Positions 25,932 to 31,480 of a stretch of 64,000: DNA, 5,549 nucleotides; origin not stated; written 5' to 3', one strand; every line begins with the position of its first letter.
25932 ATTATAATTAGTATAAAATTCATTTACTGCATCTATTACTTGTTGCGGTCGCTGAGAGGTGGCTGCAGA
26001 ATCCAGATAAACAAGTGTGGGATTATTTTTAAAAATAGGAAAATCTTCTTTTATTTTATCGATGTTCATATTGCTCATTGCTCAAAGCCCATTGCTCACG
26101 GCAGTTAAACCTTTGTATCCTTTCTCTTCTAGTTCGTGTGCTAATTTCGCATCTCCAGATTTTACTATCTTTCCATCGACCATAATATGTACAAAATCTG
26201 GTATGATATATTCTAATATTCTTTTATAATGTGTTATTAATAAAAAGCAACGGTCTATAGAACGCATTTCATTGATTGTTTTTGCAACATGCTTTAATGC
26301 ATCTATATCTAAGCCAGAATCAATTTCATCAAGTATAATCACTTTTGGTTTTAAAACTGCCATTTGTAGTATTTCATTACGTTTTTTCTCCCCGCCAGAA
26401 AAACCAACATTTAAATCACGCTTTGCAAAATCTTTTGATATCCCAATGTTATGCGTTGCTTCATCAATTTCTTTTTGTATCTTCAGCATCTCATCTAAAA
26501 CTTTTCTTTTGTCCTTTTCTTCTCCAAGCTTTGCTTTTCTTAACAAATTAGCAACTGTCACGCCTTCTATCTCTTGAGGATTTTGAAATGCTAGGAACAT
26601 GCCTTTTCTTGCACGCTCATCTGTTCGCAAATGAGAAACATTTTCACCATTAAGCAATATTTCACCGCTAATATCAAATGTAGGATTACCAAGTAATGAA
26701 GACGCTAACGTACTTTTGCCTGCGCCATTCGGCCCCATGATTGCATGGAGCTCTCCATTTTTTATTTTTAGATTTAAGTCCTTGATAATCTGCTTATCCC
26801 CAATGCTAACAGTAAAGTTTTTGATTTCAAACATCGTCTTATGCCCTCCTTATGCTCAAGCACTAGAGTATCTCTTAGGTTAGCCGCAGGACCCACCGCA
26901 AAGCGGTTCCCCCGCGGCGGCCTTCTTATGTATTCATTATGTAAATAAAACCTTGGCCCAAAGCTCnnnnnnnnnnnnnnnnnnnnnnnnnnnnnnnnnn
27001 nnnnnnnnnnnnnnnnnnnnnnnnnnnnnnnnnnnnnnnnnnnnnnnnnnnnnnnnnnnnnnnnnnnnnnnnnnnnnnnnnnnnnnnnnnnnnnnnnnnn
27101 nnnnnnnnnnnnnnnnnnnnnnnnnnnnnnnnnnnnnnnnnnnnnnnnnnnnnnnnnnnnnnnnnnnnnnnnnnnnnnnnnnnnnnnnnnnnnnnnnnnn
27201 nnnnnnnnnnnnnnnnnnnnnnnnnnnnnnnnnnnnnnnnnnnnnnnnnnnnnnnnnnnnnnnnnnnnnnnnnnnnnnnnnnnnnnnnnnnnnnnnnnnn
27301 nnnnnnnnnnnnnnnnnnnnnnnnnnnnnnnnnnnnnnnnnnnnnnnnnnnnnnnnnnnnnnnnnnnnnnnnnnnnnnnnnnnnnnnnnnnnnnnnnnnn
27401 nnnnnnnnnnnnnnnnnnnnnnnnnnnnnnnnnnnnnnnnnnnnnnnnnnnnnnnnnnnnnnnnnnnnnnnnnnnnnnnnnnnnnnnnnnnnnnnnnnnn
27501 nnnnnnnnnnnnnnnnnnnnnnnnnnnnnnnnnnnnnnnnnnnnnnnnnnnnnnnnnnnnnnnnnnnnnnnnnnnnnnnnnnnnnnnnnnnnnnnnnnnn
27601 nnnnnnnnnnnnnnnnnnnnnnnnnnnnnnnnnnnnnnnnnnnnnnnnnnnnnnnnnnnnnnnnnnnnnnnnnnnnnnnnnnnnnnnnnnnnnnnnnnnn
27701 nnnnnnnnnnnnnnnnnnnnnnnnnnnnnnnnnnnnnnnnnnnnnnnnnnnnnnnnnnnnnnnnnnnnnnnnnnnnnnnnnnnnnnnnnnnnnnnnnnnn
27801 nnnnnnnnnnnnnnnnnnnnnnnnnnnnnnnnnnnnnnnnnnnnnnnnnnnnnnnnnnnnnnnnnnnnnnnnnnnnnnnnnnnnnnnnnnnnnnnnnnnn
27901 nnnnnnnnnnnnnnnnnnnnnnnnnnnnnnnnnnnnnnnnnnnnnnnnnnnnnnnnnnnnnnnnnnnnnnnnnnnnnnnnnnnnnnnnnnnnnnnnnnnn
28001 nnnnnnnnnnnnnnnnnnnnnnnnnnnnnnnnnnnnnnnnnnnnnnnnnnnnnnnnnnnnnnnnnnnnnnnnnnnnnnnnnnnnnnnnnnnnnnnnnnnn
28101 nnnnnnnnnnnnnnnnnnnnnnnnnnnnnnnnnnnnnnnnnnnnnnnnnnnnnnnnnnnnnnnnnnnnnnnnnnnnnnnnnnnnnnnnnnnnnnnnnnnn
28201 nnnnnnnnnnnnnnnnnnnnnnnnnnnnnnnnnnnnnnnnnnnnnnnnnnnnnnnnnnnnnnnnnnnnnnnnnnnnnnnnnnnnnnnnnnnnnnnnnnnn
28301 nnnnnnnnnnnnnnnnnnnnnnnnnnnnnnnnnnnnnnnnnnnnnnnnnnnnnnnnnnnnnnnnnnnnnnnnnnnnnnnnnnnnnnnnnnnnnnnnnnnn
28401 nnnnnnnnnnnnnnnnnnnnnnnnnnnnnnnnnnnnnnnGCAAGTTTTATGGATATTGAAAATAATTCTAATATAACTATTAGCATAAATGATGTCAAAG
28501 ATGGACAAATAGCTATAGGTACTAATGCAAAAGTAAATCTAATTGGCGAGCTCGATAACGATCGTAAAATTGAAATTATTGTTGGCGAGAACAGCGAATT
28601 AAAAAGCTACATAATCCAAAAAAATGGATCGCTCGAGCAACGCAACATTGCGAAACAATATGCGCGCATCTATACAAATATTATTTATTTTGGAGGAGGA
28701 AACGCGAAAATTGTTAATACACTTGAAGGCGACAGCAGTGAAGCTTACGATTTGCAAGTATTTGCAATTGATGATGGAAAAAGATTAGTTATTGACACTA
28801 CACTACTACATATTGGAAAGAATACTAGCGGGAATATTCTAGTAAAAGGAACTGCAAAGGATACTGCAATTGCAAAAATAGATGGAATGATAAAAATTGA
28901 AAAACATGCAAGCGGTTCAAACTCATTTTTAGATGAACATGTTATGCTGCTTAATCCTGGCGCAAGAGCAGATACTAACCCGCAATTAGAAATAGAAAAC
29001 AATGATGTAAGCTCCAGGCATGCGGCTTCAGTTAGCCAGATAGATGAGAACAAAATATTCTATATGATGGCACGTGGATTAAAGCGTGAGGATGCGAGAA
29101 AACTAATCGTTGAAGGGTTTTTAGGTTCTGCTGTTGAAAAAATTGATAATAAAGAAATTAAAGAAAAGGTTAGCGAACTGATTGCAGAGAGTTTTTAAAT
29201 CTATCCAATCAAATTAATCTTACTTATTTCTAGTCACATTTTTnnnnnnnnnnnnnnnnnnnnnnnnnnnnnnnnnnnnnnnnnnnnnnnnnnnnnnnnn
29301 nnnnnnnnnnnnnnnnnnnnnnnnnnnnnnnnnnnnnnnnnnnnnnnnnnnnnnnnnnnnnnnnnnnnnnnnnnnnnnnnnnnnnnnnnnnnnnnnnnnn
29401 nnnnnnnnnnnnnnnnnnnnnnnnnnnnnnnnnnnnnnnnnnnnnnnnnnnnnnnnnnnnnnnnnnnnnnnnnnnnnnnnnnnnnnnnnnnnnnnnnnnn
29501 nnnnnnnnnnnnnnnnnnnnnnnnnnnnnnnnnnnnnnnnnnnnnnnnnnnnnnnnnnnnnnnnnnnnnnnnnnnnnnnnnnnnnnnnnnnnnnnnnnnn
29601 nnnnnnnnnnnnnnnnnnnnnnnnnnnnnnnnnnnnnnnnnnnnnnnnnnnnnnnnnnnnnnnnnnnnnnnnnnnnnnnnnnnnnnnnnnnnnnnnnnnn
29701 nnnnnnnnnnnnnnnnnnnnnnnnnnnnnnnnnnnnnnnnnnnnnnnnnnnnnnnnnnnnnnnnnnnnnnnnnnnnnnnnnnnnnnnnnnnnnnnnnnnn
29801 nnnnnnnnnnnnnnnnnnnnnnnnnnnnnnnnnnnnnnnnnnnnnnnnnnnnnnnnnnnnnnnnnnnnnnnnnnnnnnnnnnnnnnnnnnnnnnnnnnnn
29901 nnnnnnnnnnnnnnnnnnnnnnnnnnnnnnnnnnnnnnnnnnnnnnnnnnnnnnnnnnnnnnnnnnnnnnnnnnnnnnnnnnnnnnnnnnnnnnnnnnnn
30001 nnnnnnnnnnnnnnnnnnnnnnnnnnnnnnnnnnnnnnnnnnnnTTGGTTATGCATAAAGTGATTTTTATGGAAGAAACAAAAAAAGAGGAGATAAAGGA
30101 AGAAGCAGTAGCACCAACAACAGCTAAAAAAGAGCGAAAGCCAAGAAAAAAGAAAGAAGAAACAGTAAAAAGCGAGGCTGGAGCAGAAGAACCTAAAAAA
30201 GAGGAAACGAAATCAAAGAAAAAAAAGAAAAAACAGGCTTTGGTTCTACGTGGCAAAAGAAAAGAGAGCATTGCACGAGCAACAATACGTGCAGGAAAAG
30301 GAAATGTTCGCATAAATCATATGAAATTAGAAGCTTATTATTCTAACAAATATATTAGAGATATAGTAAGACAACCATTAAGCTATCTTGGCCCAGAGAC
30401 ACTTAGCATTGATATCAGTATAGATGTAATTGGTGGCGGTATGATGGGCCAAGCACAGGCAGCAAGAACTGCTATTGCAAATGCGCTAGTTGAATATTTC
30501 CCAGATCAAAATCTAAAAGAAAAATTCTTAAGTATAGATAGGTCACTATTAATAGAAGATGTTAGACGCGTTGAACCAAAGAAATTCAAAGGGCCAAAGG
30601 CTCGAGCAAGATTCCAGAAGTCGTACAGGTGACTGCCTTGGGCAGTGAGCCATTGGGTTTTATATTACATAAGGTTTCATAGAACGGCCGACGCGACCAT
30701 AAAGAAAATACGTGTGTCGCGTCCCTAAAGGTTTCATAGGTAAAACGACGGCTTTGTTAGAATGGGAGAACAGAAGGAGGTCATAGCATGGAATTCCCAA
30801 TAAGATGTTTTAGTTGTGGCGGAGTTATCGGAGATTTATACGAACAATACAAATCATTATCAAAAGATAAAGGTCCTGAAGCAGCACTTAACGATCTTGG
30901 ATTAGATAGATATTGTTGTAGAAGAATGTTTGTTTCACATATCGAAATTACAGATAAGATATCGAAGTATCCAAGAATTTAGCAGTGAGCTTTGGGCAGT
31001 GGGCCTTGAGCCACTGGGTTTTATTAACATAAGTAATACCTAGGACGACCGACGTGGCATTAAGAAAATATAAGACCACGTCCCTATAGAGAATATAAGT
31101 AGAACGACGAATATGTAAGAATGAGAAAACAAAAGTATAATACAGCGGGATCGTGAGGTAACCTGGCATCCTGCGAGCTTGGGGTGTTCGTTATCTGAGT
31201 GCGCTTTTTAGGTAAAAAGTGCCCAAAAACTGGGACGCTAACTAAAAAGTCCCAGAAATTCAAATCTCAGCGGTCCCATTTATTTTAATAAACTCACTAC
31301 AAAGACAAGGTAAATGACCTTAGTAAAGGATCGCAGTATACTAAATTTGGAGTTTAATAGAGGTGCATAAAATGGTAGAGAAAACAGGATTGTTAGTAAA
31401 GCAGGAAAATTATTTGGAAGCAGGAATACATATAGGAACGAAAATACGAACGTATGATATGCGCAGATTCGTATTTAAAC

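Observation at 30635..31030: Heptamer arrays abut TATA-like boxes: a possible composite upstream promoter module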

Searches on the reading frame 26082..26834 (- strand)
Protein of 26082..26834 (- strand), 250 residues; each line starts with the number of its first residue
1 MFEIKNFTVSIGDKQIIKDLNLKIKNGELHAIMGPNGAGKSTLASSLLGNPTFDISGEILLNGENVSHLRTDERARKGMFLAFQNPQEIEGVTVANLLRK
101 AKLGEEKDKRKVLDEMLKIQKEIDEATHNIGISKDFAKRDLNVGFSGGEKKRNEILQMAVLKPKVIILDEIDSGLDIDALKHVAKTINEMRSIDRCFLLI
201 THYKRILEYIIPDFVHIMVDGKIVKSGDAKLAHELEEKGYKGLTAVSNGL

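Call 57: find_homologous_proteins(query=window:26082-26834:-, max_evalue=1e-60)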
Query window:26082-26834:- (250 aa): 7946 proteins with E <= 1e-60 among 8000 candidates; the best 120 are listed.
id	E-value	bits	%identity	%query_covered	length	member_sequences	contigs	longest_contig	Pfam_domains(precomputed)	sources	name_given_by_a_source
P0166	1.7e-151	521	99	98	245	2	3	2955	PF00005.34,PF02463.26,PF13304.13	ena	-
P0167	7.7e-136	469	88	97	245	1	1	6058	PF00005.34,PF02463.26,PF13304.13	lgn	-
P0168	2.4e-134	464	87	98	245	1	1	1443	PF00005.34,PF02463.26,PF13304.13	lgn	-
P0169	3.5e-121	421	78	98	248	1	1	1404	PF00005.34,PF02463.26,PF13304.13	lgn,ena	-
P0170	5.3e-117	408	77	96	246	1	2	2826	PF00005.34,PF02463.26,PF13304.13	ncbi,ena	-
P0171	2.7e-115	402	78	96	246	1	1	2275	PF00005.34,PF02463.26,PF13304.13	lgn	-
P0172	7.0e-115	401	75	97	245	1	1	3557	PF00005.34,PF02463.26,PF13304.13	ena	-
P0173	5.8e-114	398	75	97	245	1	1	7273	PF00005.34,PF02463.26,PF13304.13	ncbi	-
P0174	2.3e-113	396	75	98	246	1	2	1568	PF00005.34,PF02463.26,PF13304.13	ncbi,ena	-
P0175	2.2e-112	393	74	98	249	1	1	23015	PF00005.34,PF02463.26,PF13304.13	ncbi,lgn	-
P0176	8.4e-109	381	75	90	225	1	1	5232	PF00005.34,PF02463.26,PF13304.13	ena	-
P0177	8.2e-108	378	72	96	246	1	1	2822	PF00005.34,PF00004.36,PF02463.26,PF13304.13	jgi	jgi:Fe-S cluster assembly ATP-binding protein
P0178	2.8e-99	350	67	96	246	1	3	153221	PF00005.34,PF02463.26,PF13304.13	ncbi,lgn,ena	ncbi:MAG: Fe-S cluster assembly ATPase SufC [Candidatus Micrarchaeota archaeon]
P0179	6.4e-96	339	64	96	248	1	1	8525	PF00005.34,PF02463.26,PF13304.13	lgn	-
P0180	1.3e-89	318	61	97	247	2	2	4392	PF00005.34,PF02463.26,PF13304.13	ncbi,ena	-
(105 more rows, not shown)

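Call 59: find_encoding_contigs(protein=P0166, flank=5000, max_places=3)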
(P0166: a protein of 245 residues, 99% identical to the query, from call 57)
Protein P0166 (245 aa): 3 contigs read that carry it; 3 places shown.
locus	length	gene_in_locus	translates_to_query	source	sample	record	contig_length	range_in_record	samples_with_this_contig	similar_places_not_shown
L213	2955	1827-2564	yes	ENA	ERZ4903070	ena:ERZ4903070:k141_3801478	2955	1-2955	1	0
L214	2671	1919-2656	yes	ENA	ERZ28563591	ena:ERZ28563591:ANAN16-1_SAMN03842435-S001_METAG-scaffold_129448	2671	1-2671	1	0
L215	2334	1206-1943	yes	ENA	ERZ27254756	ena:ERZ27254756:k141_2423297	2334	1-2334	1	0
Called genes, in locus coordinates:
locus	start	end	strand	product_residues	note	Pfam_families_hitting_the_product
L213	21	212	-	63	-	-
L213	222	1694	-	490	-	PF19295:SufBD_N, PF01458:SUFBD_core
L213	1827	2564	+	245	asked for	PF02463:SMC_N, PF00005:ABC_tran, PF13304:AAA_21 (faint)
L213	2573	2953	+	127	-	?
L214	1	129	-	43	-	?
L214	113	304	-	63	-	-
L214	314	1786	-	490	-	PF19295:SufBD_N, PF01458:SUFBD_core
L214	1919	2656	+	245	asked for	PF02463:SMC_N, PF00005:ABC_tran, PF13304:AAA_21 (faint)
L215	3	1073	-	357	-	?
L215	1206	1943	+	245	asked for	PF02463:SMC_N, PF00005:ABC_tran, PF13304:AAA_21 (faint)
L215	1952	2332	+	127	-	?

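Call 60: find_encoding_contigs(protein=P0167, flank=6000, max_places=1)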
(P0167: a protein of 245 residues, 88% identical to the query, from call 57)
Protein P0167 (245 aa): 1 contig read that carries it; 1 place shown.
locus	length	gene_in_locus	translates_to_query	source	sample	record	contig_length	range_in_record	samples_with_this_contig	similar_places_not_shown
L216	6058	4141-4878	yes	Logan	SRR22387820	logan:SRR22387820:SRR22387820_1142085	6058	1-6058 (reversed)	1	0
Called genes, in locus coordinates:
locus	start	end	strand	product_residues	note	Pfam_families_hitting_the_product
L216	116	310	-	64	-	PF01194:RNA_pol_N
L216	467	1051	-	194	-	PF00380:Ribosomal_S9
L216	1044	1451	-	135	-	PF00572:Ribosomal_L13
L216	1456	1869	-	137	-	PF17135:Ribosomal_L18, PF00828:Ribosomal_L27A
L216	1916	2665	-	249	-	PF01458:SUFBD_core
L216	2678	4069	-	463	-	PF19295:SufBD_N, PF01458:SUFBD_core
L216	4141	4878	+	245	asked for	PF02463:SMC_N, PF00005:ABC_tran, PF13304:AAA_21 (faint)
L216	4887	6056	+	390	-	?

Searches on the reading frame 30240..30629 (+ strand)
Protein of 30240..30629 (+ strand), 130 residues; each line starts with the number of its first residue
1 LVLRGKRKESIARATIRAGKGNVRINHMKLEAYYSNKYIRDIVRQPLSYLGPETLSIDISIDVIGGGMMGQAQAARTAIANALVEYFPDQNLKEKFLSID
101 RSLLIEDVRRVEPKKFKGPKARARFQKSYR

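Call 27: find_related_loci(query=window:30240-30629:+, collection=metagenome_contigs, flank=5000)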
Query seq(130 aa) (130 aa) in metagenome_contigs; peptide patterns used: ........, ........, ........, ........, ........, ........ (x = any residue, [..] = any of these).
599 stretches matched a pattern (row limit reached: there are more); 289 encode a relative of the query (tblastn E <= 1e-3); the best 80 are kept; 80 distinct loci.
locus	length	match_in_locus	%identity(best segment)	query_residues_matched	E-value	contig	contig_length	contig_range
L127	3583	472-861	84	1-130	3e-72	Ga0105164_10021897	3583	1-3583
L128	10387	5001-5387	70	1-130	5e-62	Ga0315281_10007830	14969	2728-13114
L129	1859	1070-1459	73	1-130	1e-63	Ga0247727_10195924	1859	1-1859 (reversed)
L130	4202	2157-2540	71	2-130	1e-61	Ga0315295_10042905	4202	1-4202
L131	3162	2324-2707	71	2-130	1e-61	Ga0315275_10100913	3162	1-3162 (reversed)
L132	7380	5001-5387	70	1-130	3e-58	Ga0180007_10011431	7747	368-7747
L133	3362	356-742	68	1-130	5e-58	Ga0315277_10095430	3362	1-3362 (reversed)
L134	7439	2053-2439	70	1-130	2e-57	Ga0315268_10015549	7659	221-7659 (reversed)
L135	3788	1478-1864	68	1-130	4e-57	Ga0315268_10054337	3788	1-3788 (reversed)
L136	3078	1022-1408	68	1-130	5e-57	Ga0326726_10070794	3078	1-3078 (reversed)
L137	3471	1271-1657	70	1-130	2e-56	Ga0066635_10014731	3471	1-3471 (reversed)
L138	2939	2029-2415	70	1-130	2e-56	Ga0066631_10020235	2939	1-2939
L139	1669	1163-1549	68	1-130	7e-56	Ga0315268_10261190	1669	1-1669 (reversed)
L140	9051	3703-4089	66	1-130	6e-54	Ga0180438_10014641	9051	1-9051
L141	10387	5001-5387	63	1-130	4e-52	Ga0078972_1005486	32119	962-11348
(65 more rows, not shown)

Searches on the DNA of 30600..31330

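Call 68: search_rna_families(source=window, start=30600, end=31330, threshold=evalue, max_evalue=1, show_alignments=2)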
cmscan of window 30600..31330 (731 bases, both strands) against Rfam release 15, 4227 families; matches with E-value up to 1: 1.
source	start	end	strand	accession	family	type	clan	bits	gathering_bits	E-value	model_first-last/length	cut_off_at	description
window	30632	30659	+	RF02145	MEG8_1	Gene; lncRNA;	-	16.9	70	0.14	65-97/97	no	Maternally expressed 8 exon 1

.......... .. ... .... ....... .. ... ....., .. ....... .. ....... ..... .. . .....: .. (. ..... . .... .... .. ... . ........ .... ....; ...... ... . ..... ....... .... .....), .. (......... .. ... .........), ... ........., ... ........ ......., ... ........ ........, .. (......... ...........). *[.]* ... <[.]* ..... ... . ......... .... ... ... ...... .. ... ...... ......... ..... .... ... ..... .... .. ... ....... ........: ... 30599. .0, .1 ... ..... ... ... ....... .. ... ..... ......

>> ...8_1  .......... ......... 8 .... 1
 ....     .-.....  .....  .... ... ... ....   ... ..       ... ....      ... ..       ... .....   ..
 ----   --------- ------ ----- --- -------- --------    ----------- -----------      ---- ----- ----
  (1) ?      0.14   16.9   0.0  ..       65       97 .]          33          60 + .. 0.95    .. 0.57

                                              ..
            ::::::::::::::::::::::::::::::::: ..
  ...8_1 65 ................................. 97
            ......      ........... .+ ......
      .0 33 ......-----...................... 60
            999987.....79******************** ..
